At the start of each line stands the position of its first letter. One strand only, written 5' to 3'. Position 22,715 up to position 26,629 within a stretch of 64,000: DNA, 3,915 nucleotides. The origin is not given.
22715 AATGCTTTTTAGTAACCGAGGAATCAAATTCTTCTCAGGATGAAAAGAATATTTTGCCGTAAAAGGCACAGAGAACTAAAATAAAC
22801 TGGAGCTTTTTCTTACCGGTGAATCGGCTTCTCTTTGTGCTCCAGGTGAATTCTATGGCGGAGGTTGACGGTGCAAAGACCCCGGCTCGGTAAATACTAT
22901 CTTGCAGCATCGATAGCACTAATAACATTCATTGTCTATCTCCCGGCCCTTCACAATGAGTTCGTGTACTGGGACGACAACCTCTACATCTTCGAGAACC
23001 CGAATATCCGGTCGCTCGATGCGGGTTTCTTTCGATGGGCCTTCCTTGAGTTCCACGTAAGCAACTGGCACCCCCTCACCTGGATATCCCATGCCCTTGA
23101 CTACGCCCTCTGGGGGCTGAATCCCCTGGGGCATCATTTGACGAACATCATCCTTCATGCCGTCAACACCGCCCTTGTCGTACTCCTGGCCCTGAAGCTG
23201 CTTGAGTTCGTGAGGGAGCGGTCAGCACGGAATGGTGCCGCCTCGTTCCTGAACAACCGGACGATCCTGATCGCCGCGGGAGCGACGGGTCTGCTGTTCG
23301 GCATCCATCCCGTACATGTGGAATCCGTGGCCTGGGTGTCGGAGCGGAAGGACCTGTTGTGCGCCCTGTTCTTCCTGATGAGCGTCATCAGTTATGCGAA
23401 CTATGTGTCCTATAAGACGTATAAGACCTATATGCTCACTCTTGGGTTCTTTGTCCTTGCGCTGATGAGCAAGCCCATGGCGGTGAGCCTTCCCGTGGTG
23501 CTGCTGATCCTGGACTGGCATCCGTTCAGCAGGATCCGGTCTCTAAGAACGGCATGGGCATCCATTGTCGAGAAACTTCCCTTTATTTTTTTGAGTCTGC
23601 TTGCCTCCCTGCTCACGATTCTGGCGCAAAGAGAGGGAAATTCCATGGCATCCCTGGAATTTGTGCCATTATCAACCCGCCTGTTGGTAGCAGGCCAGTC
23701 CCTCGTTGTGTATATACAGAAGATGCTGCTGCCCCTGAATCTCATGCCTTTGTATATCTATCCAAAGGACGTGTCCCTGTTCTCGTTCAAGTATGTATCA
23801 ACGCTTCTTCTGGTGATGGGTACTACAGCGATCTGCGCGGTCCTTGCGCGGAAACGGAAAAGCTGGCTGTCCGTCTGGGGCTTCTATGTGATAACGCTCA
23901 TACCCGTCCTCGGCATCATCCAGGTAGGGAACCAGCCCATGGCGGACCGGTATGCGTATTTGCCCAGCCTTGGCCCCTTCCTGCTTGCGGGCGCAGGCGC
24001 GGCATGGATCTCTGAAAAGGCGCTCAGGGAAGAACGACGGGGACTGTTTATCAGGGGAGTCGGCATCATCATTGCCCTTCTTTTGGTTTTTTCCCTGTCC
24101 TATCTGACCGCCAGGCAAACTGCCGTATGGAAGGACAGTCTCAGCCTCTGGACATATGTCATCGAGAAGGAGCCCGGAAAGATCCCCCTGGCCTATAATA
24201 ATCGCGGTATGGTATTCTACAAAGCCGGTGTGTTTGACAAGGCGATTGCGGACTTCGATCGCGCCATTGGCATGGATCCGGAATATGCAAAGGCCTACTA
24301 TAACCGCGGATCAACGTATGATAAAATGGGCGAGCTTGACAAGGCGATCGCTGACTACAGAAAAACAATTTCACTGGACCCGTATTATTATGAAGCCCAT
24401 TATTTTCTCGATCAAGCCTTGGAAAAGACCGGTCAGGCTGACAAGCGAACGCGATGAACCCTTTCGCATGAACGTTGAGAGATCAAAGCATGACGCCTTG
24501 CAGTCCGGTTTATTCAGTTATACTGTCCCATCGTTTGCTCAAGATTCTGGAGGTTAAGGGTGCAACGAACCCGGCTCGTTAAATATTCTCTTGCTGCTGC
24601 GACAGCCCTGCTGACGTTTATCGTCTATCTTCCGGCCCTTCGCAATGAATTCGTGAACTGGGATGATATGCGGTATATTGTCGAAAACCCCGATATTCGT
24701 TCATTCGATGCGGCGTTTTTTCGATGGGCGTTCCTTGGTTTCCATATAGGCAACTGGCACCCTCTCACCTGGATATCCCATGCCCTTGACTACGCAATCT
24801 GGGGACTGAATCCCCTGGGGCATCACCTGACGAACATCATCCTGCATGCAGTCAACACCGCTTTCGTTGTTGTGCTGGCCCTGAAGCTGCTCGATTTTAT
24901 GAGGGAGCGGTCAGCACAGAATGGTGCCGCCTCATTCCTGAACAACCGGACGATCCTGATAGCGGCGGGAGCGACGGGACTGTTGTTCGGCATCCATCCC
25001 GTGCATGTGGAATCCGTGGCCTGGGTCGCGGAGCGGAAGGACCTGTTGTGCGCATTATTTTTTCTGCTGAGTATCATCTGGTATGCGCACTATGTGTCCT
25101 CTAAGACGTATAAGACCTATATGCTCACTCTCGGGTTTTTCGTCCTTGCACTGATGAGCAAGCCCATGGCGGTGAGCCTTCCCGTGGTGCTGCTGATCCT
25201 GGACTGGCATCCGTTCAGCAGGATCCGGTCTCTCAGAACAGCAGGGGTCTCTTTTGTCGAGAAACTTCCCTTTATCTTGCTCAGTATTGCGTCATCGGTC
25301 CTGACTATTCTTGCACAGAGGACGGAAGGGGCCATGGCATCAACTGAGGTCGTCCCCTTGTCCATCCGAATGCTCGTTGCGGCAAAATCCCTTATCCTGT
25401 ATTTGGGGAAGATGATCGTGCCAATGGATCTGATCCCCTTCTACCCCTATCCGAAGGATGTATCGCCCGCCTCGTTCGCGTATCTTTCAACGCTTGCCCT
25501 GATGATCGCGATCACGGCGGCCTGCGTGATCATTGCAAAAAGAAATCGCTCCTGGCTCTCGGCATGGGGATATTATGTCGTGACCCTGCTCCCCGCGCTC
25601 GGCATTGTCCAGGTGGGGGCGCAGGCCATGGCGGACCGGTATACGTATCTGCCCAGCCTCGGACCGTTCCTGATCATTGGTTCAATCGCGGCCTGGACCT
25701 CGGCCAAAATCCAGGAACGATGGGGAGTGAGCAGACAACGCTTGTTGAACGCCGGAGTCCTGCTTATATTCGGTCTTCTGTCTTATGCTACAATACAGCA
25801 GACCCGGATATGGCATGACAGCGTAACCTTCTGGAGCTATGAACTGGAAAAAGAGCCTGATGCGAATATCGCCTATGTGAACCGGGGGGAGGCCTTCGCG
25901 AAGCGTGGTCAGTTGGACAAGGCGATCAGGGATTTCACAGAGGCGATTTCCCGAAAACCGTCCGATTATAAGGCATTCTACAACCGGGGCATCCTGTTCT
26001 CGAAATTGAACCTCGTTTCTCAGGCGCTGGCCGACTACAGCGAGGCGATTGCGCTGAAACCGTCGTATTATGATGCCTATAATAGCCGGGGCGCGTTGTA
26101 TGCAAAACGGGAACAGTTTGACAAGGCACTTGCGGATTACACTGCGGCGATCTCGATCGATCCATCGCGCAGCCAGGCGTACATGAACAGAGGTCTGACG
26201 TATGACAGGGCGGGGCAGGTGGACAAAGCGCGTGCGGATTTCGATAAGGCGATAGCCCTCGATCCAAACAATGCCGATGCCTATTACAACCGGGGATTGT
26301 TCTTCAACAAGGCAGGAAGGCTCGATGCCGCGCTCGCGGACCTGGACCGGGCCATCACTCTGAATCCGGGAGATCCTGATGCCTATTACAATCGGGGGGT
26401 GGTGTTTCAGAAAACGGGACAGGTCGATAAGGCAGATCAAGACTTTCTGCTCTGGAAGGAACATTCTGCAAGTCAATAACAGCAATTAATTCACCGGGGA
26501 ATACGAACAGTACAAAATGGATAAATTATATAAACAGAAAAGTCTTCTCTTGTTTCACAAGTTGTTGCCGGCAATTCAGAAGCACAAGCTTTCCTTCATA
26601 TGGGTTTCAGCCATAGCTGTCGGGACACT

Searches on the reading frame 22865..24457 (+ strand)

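Call 59: search_protein_families(library=pfam, proteins=[window:22865-24457:+], max_evalue=0.01)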
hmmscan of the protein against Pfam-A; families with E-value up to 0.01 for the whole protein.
window:22865-24457:+ (530 aa): 12 families
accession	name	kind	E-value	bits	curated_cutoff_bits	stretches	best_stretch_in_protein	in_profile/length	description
PF00515.34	TPR_1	-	2.3e-20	71.9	27.8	2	475-507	1-33/34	Tetratricopeptide repeat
PF07719.23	TPR_2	-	2.3e-14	52.7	27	2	475-507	1-33/34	Tetratricopeptide repeat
PF13181.12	TPR_8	-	8.2e-14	51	25.7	1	475-506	1-32/34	Tetratricopeptide repeat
PF13414.12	TPR_11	-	1.5e-13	50.6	26.8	2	449-489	2-42/42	TPR repeat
PF13431.12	TPR_17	-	6.3e-09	35.9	24.4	1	464-496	2-34/34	Tetratricopeptide repeat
PF13432.12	TPR_16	-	1.7e-08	35.2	32.7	1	447-507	3-63/65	Tetratricopeptide repeat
PF13424.12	TPR_12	-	2.2e-06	28.2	30.1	1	442-504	4-74/77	Tetratricopeptide repeat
PF14559.12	TPR_19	-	2.4e-06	28.2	25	1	453-496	3-46/68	Tetratricopeptide repeat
PF13371.12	TPR_9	-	3.1e-06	27.5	35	1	457-506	11-60/73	Tetratricopeptide repeat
PF13174.12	TPR_6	-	4.4e-05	24.3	26.3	0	477-506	2-31/33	Tetratricopeptide repeat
PF13428.12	TPR_14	-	0.00026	21.8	23.5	0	476-515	2-41/44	Tetratricopeptide repeat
PF13374.12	TPR_10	-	0.0013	19.1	27.5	0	475-503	2-30/42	Tetratricopeptide repeat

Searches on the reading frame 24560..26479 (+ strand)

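Call 59: search_protein_families(library=pfam, proteins=[window:24560-26479:+], max_evalue=0.01)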
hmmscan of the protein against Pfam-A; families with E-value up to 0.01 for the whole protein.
window:24560-26479:+ (639 aa): 20 families
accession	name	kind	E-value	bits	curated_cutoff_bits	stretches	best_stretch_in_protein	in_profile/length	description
PF00515.34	TPR_1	-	2.6e-51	169.9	27.8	6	539-571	2-34/34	Tetratricopeptide repeat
PF13414.12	TPR_11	-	1e-40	137.6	26.8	5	582-620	4-42/42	TPR repeat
PF07719.23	TPR_2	-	4.7e-36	120.4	27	4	539-571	2-34/34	Tetratricopeptide repeat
PF13431.12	TPR_17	-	1e-34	116.3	24.4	4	561-592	2-33/34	Tetratricopeptide repeat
PF13181.12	TPR_8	-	1.2e-30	103.5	25.7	4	539-571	2-34/34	Tetratricopeptide repeat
PF13371.12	TPR_9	-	1.2e-25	89.8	35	2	512-574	3-65/73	Tetratricopeptide repeat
PF13432.12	TPR_16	-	2e-24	86.1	32.7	4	544-606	3-65/65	Tetratricopeptide repeat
PF13428.12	TPR_14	-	2.9e-16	58.8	23.5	2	573-613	2-42/44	Tetratricopeptide repeat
PF13424.12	TPR_12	-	8.8e-14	51.9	30.1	1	506-568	5-75/77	Tetratricopeptide repeat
PF13174.12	TPR_6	-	9.7e-13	48.3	26.3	0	539-570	1-32/33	Tetratricopeptide repeat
PF14559.12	TPR_19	-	1.1e-12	48.5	25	2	584-625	3-44/68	Tetratricopeptide repeat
PF01239.28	PPTA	-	4.9e-11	42.1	29.5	0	453-482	2-31/32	Protein prenyltransferase alpha subunit repeat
PF12569.14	NatA_aux_su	-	3.4e-07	30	33.3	1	514-577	202-263/515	N-terminal acetyltransferase A, auxiliary subunit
PF13374.12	TPR_10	-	7.2e-06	26.3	27.5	0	540-567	4-31/42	Tetratricopeptide repeat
PF13429.12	TPR_15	-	9.9e-05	22.3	26.2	0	536-574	144-182/280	Tetratricopeptide repeat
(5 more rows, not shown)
